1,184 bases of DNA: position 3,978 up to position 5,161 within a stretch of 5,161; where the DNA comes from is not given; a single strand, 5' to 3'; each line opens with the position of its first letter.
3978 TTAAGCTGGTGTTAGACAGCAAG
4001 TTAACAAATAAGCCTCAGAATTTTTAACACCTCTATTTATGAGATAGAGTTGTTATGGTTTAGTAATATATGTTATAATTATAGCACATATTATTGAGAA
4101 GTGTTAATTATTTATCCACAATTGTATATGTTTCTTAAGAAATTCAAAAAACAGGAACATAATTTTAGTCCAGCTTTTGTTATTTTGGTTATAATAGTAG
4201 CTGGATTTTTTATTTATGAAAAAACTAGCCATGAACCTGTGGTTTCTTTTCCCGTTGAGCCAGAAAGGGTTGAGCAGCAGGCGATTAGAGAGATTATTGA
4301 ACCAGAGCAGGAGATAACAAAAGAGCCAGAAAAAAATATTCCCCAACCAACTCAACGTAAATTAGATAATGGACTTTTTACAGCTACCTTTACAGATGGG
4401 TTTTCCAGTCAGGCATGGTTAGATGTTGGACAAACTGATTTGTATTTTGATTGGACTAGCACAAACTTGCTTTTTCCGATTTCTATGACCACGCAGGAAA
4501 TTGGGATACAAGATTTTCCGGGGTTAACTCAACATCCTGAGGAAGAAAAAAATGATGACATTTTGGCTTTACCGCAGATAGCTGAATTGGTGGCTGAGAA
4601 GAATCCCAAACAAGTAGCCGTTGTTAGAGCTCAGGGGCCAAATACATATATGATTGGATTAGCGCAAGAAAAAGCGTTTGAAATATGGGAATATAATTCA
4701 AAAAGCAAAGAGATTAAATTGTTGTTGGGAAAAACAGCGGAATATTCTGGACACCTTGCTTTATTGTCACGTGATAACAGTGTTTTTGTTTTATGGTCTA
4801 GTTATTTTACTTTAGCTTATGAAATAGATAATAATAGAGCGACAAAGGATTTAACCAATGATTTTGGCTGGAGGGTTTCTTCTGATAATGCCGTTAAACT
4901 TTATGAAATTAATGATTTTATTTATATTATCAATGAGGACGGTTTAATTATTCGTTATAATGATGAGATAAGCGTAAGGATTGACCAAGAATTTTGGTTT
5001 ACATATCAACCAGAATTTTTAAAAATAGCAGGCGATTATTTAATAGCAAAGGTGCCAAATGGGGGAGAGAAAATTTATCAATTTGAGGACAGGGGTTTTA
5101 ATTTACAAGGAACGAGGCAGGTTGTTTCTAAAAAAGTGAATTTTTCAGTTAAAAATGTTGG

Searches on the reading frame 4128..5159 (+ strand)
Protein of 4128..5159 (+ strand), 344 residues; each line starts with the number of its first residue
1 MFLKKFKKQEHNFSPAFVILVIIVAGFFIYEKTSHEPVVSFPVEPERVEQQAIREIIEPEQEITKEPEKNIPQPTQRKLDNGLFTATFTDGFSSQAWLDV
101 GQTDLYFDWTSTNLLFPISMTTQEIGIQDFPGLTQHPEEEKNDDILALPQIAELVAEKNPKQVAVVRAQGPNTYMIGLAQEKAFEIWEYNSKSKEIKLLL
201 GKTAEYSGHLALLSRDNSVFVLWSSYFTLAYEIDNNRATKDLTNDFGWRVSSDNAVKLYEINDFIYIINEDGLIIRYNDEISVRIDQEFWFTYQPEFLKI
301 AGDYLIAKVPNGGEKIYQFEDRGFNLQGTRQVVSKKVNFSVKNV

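Call 90: find_homologous_proteins(query=window:4128-5159:+, max_evalue=1e-20)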
Query window:4128-5159:+ (344 aa): 19 proteins with E <= 1e-20 among 1335 candidates.
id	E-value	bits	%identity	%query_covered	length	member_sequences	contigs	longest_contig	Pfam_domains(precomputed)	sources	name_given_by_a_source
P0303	8.6e-228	773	100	100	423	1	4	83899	-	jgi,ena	-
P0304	5.4e-166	570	75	97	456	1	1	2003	-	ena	-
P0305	5.8e-164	563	71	100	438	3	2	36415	-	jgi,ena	-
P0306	1.3e-162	559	74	97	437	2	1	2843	-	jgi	-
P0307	4.1e-159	547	73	97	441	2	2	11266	-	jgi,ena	-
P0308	1.5e-158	545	69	100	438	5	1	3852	-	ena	-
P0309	5.8e-158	544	70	100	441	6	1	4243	-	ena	-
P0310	1.6e-156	539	71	97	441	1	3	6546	-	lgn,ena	-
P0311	6.5e-154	530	68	100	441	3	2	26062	-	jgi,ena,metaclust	metaclust:\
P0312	4.9e-150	518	66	100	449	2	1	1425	-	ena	-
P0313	5.0e-140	485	62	100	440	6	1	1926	-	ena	-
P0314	3.3e-127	442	59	100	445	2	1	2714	-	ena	-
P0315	1.0e-125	438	62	97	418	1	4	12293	-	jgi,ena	-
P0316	4.7e-79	284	44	99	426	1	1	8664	-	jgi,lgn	jgi:hypothetical protein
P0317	3.1e-76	275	43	99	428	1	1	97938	-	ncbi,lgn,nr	ncbi:hypothetical protein K9K85_01740 [Patescibacteria group bacterium]|nr:hypothetical protein [Pat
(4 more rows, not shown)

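Call 91: find_encoding_contigs(protein=P0303, flank=10000, max_places=4)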
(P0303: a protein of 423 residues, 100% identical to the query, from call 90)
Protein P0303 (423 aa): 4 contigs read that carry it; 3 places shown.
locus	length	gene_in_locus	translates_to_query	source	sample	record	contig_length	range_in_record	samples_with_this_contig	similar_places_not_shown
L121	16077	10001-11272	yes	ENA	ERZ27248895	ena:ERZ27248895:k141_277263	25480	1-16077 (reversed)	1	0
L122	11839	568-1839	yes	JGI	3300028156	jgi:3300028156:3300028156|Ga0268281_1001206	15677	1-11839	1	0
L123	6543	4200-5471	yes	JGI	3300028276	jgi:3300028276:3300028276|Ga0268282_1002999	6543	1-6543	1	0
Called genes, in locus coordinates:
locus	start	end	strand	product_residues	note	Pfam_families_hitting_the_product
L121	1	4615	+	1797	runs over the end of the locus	PF10102:DUF2341, PF07953:Toxin_R_bind_N (weak), PF02210:Laminin_G_2 (faint), PF13385:Laminin_G_3, PF02973:Sialidase (faint), PF13385:Laminin_G_3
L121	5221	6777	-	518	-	PF07894:SACK1 (faint), PF11495:TrmB_EBD_N (weak), PF13091:PLDc_2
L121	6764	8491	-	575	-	-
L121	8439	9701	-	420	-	PF00078:RVT_1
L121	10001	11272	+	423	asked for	-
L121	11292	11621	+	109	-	PF21956:DUF6922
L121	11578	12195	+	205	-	PF08843:AbiEii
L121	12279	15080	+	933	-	-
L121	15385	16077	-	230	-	?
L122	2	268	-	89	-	?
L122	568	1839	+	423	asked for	-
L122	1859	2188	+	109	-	PF21956:DUF6922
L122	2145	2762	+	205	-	PF08843:AbiEii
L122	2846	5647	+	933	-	-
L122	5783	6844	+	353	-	PF02661:Fic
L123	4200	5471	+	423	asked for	-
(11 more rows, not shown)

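Call 92: find_encoding_contigs(protein=P0305, flank=8000, max_places=3)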
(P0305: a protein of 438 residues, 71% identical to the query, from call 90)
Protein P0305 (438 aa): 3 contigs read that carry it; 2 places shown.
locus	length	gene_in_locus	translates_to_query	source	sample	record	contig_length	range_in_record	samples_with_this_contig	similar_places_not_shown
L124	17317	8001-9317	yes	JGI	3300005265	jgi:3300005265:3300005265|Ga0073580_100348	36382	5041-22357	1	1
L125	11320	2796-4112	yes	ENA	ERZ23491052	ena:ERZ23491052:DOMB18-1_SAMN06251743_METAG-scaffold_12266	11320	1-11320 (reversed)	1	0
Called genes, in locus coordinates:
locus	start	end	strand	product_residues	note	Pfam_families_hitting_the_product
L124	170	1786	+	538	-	PF13541:ChlI, PF00493:MCM (weak), PF01078:Mg_chelatase, PF07728:AAA_5, PF13335:Mg_chelatase_C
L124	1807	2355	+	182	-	PF01936:NYN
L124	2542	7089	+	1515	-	PF07953:Toxin_R_bind_N (faint), PF10102:DUF2341 (weak), PF00354:Pentaxin (faint), PF02210:Laminin_G_2 (faint), PF13385:Laminin_G_3, PF02973:Sialidase (faint), PF13385:Laminin_G_3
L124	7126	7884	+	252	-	PF01797:Y1_Tnp (weak)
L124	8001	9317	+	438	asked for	-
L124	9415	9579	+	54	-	-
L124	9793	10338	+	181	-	PF01936:NYN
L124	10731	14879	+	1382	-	PF13385:Laminin_G_3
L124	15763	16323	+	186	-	PF04079:SMC_ScpB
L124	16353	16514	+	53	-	-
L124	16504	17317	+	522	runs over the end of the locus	PF00733:Asn_synthase (weak)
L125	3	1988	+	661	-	?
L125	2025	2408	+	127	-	-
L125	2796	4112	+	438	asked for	-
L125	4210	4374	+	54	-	-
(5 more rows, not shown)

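Call 93: find_encoding_contigs(protein=P0315, flank=8000, max_places=3)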
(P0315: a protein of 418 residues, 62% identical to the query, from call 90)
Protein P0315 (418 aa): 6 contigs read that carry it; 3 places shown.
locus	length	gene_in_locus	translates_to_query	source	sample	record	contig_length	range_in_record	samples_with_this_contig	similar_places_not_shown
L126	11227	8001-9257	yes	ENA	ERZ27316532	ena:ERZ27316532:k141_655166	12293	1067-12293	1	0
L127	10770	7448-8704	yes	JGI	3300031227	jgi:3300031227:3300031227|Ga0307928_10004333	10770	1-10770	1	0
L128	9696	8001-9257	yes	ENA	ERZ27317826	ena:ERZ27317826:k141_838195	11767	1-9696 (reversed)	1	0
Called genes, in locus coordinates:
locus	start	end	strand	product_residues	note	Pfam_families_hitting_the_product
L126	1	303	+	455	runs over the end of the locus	?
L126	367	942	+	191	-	PF01909:NTP_transf_2, PF18765:Polbeta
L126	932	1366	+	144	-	PF05168:HEPN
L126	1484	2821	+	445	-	-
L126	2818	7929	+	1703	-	PF10102:DUF2341, PF02210:Laminin_G_2 (faint), PF13385:Laminin_G_3, PF02973:Sialidase (faint), PF13385:Laminin_G_3, PF13385:Laminin_G_3, PF07953:Toxin_R_bind_N, PF13385:Laminin_G_3, +2 more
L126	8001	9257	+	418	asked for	-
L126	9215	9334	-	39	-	-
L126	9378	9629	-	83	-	-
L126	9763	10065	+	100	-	PF21956:DUF6922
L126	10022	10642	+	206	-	PF08843:AbiEii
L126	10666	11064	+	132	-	PF05168:HEPN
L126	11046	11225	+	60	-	?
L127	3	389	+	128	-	?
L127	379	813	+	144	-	PF05168:HEPN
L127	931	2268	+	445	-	-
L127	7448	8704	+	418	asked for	-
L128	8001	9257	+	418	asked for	-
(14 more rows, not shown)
